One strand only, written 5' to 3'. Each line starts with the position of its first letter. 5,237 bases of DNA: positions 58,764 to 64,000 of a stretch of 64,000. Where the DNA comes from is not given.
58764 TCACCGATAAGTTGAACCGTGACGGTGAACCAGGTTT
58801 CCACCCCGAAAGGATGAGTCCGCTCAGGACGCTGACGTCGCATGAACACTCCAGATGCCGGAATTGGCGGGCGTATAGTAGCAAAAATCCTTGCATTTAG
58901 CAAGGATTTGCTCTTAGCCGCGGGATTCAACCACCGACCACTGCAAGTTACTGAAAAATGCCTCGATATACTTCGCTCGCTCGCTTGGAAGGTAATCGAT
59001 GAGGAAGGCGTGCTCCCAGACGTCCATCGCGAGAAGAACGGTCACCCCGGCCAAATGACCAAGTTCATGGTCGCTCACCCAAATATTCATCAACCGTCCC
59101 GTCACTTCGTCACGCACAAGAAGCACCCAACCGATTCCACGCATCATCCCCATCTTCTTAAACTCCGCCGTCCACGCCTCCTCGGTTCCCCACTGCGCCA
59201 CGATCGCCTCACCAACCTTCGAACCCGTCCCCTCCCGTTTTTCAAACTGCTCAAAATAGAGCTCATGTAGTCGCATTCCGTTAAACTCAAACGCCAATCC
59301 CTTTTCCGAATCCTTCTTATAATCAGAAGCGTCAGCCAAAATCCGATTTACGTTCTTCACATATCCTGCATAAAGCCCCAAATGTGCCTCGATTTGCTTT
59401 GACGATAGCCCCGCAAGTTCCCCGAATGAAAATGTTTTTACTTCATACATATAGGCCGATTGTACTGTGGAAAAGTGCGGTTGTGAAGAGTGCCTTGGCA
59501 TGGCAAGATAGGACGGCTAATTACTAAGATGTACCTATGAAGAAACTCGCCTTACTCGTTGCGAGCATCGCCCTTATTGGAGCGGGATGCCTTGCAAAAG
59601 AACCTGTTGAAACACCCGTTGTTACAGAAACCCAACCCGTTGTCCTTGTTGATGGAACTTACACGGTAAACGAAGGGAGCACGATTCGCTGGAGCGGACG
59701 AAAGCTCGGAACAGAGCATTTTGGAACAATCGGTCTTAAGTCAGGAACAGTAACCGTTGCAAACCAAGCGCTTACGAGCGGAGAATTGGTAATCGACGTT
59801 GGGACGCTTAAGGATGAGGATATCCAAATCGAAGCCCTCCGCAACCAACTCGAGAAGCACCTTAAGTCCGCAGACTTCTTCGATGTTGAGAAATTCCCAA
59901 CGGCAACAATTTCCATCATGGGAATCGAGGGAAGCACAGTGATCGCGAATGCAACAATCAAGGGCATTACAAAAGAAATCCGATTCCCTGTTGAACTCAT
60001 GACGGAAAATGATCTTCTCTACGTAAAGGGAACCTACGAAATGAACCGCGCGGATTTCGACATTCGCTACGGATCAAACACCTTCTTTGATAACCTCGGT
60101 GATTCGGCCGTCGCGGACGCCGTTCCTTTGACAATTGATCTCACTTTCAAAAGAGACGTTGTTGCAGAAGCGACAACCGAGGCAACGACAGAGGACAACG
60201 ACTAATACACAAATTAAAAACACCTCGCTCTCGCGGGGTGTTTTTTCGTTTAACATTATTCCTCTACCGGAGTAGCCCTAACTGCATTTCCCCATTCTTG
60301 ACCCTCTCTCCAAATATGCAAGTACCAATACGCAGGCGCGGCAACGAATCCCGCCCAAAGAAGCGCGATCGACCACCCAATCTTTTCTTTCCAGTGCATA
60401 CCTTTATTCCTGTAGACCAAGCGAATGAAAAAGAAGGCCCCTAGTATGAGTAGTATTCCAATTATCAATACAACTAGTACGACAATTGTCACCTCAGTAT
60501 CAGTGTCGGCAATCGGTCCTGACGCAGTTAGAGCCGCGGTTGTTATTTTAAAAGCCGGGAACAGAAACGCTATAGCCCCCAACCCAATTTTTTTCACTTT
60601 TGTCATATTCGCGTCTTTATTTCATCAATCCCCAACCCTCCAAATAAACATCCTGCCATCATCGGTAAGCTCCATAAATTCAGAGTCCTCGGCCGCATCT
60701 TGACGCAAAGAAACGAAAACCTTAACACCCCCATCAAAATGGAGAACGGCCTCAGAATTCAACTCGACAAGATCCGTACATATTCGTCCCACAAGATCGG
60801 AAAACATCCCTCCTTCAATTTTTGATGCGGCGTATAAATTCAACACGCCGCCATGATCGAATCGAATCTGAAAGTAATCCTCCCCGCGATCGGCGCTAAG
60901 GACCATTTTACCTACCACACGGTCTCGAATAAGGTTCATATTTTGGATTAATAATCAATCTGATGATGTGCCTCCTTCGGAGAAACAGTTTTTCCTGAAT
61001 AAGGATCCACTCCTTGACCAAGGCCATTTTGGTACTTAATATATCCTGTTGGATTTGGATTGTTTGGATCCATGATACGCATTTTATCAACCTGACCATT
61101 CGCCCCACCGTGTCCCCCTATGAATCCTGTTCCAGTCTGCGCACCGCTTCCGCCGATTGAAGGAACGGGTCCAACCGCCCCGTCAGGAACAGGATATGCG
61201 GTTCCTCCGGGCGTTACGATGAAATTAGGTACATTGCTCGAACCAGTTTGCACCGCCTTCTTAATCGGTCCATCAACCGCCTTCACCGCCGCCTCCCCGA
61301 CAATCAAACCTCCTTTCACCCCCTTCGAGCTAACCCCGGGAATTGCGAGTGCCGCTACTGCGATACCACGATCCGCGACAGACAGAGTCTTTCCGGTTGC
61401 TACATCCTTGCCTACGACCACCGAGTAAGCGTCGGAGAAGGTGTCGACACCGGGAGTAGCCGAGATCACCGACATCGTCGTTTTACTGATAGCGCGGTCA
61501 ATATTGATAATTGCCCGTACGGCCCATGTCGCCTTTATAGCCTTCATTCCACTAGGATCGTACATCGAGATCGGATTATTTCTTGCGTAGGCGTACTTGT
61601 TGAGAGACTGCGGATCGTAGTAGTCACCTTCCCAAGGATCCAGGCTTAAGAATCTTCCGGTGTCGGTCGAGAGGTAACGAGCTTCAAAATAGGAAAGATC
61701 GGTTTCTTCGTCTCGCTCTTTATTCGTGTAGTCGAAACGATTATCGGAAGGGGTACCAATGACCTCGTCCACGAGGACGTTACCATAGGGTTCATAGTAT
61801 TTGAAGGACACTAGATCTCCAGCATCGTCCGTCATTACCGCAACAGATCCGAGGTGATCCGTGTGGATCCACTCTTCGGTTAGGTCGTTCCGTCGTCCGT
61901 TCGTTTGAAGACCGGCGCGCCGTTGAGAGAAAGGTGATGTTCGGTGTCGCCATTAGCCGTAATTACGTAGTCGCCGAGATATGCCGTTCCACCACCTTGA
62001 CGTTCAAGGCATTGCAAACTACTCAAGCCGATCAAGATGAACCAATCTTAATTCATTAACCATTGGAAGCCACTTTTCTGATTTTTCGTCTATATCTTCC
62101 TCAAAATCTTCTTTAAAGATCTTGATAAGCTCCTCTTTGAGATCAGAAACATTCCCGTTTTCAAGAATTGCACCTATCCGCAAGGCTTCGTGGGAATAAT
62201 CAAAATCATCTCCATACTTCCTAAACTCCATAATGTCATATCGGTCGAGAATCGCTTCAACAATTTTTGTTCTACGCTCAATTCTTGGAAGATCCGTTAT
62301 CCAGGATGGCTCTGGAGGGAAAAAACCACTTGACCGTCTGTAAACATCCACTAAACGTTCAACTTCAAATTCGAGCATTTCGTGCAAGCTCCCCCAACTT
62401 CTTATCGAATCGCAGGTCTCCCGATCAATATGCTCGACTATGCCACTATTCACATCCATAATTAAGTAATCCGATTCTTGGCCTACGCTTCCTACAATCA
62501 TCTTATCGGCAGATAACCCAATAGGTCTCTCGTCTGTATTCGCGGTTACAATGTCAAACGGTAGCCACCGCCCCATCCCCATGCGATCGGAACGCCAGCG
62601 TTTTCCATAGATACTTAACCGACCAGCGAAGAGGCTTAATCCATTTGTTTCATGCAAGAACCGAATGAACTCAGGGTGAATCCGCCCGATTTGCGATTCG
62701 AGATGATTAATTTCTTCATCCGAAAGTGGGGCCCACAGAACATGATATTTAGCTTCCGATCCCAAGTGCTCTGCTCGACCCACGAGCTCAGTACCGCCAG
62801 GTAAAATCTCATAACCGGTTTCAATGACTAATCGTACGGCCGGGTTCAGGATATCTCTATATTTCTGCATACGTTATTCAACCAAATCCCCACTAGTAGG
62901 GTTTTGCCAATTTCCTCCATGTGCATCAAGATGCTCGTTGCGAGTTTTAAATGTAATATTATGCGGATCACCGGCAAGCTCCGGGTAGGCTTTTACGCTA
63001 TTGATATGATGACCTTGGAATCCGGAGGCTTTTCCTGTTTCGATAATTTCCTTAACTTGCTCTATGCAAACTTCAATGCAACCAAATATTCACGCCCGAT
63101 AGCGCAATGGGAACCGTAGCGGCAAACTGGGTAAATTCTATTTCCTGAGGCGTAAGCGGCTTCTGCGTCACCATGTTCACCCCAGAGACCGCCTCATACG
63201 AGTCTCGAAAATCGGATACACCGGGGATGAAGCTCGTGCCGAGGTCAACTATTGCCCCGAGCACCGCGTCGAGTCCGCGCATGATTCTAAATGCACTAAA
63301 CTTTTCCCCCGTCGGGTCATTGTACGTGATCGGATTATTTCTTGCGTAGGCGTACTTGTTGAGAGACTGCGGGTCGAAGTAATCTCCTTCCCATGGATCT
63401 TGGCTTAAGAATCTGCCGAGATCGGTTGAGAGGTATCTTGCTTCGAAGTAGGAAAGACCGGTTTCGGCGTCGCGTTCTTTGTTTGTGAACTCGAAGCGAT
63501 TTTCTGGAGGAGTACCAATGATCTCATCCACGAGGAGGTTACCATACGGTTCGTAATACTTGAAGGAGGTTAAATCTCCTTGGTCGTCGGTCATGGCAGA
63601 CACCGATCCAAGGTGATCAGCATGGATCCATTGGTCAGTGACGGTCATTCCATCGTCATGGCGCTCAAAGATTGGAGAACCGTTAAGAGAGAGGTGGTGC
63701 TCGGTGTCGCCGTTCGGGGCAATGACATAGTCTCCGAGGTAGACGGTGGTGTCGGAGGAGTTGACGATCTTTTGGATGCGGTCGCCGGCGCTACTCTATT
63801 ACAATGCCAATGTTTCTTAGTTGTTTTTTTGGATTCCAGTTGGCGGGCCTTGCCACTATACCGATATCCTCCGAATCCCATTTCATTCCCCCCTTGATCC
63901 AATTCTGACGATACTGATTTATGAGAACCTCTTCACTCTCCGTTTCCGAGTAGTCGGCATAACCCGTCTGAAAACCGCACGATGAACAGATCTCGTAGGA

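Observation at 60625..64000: Tandem orphan RHS C-terminal toxin cassettes with cognate immunity genes (one SUKH/Smi1-type)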

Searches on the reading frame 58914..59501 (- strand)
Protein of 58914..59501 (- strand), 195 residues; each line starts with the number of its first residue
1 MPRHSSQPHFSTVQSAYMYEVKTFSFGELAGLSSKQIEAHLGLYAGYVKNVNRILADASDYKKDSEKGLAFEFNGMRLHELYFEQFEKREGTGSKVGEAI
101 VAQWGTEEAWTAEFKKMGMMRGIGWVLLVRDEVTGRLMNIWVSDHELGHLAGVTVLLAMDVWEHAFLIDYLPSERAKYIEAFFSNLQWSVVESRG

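Call 16: search_protein_families(library=ncbifam, max_evalue=0.01, proteins=[window:58914-59501:-])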
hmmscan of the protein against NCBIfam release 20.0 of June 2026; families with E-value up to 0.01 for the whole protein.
window:58914-59501:- (195 aa): 3 families
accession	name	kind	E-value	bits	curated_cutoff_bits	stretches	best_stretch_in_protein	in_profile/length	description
NF041312.1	Superox_dis_Halo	equivalog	3.9e-22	79.2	300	1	70-193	63-186/196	superoxide dismutase [Mn]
NF007832.0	PRK10543.1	equivalog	1.2e-13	51.1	348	1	32-192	19-188/193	superoxide dismutase [Fe]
NF008177.0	PRK10925.1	equivalog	8e-08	32.4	363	1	72-190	75-197/206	superoxide dismutase [Mn]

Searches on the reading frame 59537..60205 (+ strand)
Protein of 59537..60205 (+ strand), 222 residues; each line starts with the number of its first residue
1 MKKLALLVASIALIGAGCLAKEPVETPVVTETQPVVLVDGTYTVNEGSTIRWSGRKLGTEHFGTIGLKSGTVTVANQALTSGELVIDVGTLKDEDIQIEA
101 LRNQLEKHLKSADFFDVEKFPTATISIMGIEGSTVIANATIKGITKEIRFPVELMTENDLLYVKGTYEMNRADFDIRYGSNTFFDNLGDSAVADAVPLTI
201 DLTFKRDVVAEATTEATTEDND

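Call 16: search_protein_families(library=ncbifam, max_evalue=0.01, proteins=[window:59537-60205:+])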
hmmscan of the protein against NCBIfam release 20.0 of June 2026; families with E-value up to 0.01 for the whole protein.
window:59537-60205:+ (222 aa): 3 families
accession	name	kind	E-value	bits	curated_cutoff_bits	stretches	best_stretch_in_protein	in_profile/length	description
NF002994.0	PRK03757.1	equivalog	7e-07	29.2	232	1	104-158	86-145/191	YceI family protein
NF049910.1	FomA_fam_porin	subfamily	0.002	17.4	125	1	1-39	1-37/350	FomA family porin-like outer membrane protein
NF049909.1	major_OM_FomA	equivalog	0.0023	17.4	350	1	1-39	1-39/364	major outer membrane protein FomA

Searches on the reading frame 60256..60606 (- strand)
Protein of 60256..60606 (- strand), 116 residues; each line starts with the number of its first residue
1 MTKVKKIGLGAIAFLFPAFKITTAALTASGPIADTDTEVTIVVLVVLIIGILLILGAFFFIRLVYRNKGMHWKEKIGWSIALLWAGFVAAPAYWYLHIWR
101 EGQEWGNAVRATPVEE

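Call 4: search_protein_families(library=pfam, max_evalue=0.1, proteins=[window:60256-60606:-])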
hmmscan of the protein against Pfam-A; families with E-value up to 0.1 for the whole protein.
window:60256-60606:- (116 aa): 1 family
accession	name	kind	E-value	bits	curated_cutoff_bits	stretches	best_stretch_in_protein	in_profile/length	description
PF20563.3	DUF6773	-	0.086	13.1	27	0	8-74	91-157/163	Family of unknown function (DUF6773)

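Call 16: search_protein_families(library=ncbifam, max_evalue=0.01, proteins=[window:60256-60606:-])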
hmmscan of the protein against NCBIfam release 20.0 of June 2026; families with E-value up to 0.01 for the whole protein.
window:60256-60606:- (116 aa): 0 families

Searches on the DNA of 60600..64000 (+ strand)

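Call 83: search_dna_similar(query=window:60600-64000:+, collection=plasmids, mode=distant, max_rows=8)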
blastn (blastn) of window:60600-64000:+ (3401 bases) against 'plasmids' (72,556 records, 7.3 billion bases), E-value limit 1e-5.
No match.

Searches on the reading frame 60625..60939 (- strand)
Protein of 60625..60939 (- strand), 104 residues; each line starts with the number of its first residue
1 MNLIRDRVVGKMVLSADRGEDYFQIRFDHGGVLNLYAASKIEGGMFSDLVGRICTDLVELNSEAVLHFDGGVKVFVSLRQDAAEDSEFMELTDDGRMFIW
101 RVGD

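Call 4: search_protein_families(library=pfam, max_evalue=0.1, proteins=[window:60625-60939:-])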
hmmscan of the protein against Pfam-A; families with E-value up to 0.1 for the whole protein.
window:60625-60939:- (104 aa): 0 families

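Call 16: search_protein_families(library=ncbifam, max_evalue=0.01, proteins=[window:60625-60939:-])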
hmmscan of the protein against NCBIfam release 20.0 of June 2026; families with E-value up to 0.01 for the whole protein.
window:60625-60939:- (104 aa): 0 families

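Call 45: search_protein_representatives(protein=window:60625-60939:-)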
Query: 104 residues. Proteins with E-value up to 0.001 (for the whole library): 22; up to 1e-10: 1; up to 1e-30: 1. The best 22 are listed.
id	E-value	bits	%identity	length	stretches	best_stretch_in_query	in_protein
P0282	2.6e-62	223.4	100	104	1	1-104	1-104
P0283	1.8e-07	47.4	35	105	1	5-100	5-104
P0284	1.8e-07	47.3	36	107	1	2-101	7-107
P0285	6.7e-07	45.5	32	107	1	6-100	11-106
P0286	2.2e-06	43.9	40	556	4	9-48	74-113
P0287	4.0e-06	43.1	37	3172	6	50-90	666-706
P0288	1.8e-05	40.9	36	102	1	6-100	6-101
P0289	1.9e-05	40.9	37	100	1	4-86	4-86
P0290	3.0e-05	40.3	30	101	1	8-100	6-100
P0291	3.1e-05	40.2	31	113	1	6-100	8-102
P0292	3.7e-05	40.0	30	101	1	7-92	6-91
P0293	3.7e-05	40.0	38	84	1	21-101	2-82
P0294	4.7e-05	39.6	25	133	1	4-100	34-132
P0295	5.0e-05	39.5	47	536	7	36-59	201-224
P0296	6.5e-05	39.2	39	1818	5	1-39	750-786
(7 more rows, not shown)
